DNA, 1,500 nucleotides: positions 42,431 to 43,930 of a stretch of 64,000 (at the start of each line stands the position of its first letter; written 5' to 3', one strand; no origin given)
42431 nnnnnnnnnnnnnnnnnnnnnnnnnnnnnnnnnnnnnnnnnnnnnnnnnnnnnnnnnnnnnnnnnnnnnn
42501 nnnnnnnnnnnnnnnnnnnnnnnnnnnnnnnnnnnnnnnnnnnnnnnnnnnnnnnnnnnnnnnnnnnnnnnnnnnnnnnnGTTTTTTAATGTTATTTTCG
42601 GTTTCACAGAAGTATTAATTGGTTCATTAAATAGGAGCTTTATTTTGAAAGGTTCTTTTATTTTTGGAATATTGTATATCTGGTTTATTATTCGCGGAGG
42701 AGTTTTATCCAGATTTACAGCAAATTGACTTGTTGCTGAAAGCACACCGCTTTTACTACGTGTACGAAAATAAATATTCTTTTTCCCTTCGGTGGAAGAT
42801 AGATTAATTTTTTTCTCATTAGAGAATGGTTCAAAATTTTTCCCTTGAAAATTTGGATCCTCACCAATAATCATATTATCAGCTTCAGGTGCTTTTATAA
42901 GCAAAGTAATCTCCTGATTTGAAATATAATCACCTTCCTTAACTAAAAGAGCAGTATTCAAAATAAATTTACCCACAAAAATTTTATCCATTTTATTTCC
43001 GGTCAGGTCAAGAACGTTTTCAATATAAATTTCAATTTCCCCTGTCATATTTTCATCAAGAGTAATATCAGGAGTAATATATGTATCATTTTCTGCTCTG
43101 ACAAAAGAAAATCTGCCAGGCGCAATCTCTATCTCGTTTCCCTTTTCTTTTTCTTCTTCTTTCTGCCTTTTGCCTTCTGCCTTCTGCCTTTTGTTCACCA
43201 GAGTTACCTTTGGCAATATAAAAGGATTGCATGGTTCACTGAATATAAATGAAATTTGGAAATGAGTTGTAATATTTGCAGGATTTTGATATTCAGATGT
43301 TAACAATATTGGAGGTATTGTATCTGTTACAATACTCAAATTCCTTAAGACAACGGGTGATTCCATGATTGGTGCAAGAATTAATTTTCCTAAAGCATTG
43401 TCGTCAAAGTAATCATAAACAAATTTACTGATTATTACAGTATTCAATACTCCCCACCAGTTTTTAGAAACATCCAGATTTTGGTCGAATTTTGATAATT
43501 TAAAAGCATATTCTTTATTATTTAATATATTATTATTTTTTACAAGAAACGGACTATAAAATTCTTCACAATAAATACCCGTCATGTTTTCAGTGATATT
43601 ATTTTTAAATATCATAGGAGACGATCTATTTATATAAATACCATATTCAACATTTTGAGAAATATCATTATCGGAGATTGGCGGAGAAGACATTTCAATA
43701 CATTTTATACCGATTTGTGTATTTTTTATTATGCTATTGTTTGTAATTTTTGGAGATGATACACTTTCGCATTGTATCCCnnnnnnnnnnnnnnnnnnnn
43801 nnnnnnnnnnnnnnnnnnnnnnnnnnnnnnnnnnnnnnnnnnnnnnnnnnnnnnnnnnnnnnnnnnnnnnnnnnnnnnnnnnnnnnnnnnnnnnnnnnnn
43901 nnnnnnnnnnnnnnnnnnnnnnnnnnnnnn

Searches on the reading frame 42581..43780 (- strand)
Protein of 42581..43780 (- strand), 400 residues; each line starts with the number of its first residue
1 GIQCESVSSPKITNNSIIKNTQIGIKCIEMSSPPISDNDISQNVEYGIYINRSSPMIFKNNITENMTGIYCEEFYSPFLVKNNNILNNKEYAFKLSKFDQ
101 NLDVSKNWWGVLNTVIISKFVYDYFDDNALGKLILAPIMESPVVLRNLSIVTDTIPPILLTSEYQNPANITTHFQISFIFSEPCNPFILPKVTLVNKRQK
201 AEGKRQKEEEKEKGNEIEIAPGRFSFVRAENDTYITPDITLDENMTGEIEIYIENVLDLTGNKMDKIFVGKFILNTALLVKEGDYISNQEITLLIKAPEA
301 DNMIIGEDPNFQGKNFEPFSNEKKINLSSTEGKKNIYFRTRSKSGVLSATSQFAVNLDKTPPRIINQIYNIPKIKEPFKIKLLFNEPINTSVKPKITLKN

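Call 21: find_related_loci(query=window:42581-43780:-, collection=genome_contigs, flank=6000)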
Query window:42581-43780:- (400 aa) in genome_contigs; peptide patterns used: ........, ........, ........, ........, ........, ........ (x = any residue, [..] = any of these).
508 stretches matched a pattern, but none encodes a relative of the query by tblastn (E <= 1e-3).

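Call 22: find_related_loci(query=window:42581-43780:-, collection=metagenome_contigs, flank=3000)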
Query window:42581-43780:- (400 aa) in metagenome_contigs; peptide patterns used: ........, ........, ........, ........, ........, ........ (x = any residue, [..] = any of these).
600 stretches matched a pattern, but none encodes a relative of the query by tblastn (E <= 1e-3).

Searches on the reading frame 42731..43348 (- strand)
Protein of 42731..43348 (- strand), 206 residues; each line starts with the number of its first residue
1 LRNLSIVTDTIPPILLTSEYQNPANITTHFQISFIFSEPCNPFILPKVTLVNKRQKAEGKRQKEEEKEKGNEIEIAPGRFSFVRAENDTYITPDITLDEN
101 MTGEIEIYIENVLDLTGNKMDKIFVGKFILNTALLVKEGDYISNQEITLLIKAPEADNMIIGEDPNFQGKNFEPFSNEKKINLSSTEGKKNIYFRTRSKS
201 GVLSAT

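Call 51: predict_structure(alignment_id=A1)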
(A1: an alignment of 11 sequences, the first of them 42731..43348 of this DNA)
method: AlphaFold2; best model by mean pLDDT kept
length: 206 residues; sequences in the alignment: 11
mean_pLDDT: 79.2   pTM: 0.58
mean pLDDT of the five models: 79.2, 78.8, 78.4, 77.7, 77.1
residues with pLDDT >= 90: 76; 70-90: 80; 50-70: 31; < 50: 19
segments of 3 or more residues with pLDDT < 50: 58-69, 137-141
pLDDT, mean of each block of 10 residues (from residue 1): 67 91 61 92 93 61 45 90 79 83 88 93 89 53 68 88 88 91 75 88 83
secondary structure, 60 per line:
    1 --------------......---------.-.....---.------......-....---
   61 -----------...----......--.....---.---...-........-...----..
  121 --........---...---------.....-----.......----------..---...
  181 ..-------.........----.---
elements in order: E15-20 E32-36 E47-52 H54-57 E72-74 E79-84 E87-91 E103-110 E112-114 E123-130 E134-136 E146-150 E156-162 E178-182 E190-198

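Call 54: fold_search(model_id=the predicted structure, library=pdb)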
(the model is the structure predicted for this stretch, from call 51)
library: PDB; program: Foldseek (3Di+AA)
matches with E <= 10: 1716; with E <= 0.001: 0
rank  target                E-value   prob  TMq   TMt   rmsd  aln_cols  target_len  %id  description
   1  9xvi_C                1.5e-03  0.96  0.25  0.10  16.7       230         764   10  Arabidopsis ISA2-ISA1-ISA1-ISA2 heterotetramer (released 2026-04-08)
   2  8q00_C                2.7e-03  1.00  0.35  0.25   4.3       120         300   14  TssM-Ub-PA complex - A USP-like DUB from B. pseudomallei (193-430) reacted with Ub-PA (released 2023-12-13)
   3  9xvv_C                4.7e-03  0.92  0.29  0.11  14.2       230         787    7  Maltoheptaose-bound Arabidopsis ISA2-ISA1-ISA1 heterotrimer (released 2026-04-08)
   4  6grs_B                9.7e-03  0.92  0.26  0.11  12.6       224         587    7  Paired immunoglobulin-like receptor B (PirB) or Leukocyte immunoglobulin-like receptor subfamily B member 3 (LILRB3) f (released 2019-02-06)
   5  8yot_B                1.1e-02  0.92  0.28  0.17  13.5       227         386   10  Nanobody in complex with LILRB3 (released 2025-06-18)
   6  8rmx_A                1.1e-02  1.00  0.37  0.19   9.3       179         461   12  Transglutaminase 3 in complex with DH patient-derived Fab DH63-A02 (released 2025-03-12)
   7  2z34_B                1.3e-02  1.00  0.35  0.45   4.4       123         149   12  Crystal structure of SpCia1/Asf1 complex with Hip1 (released 2008-03-11)
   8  9e2t_E                1.3e-02  0.82  0.26  0.26  16.0       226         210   13  Structure of a de novo designed interleukin-21 mimetic complex with IL-21R and IL-2Rg (released 2025-09-24)
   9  3tgx_A                1.4e-02  0.91  0.28  0.28  15.4       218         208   13  IL-21:IL21R complex (released 2012-02-15)
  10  6ch7_D                1.5e-02  0.84  0.29  0.27  13.6       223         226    6  XFEL crystal structure of a natively-glycosylated BG505 SOSIP.664 HIV-1 Envelope Trimer in complex with the broadly-ne (released 2018-05-02)
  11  7uwk_C                1.5e-02  0.80  0.28  0.24  11.9       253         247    9  Structure of the higher-order IL-25-IL-17RB complex (released 2022-07-27)
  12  8rmy_A                1.6e-02  1.00  0.37  0.19   8.9       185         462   11  Transglutaminase 3 in complex with inhibitor Z-don and DH patient-derived Fab DH63-A02 (released 2025-03-12)
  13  1p53_A                2.0e-02  0.91  0.35  0.30  21.8       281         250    8  The Crystal Structure of ICAM-1 D3-D5 fragment (released 2004-05-04)
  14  9kut_H                2.1e-02  0.47  0.24  0.22  18.5       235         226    9  Structure of JR14a bound to human C3aR in complex with Go (released 2025-11-26)
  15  1nep                  2.2e-02  1.00  0.36  0.52   5.2       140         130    6  Crystal Structure Analysis of the Bovine NPC2 (Niemann-Pick C2) Protein (released 2003-01-28)
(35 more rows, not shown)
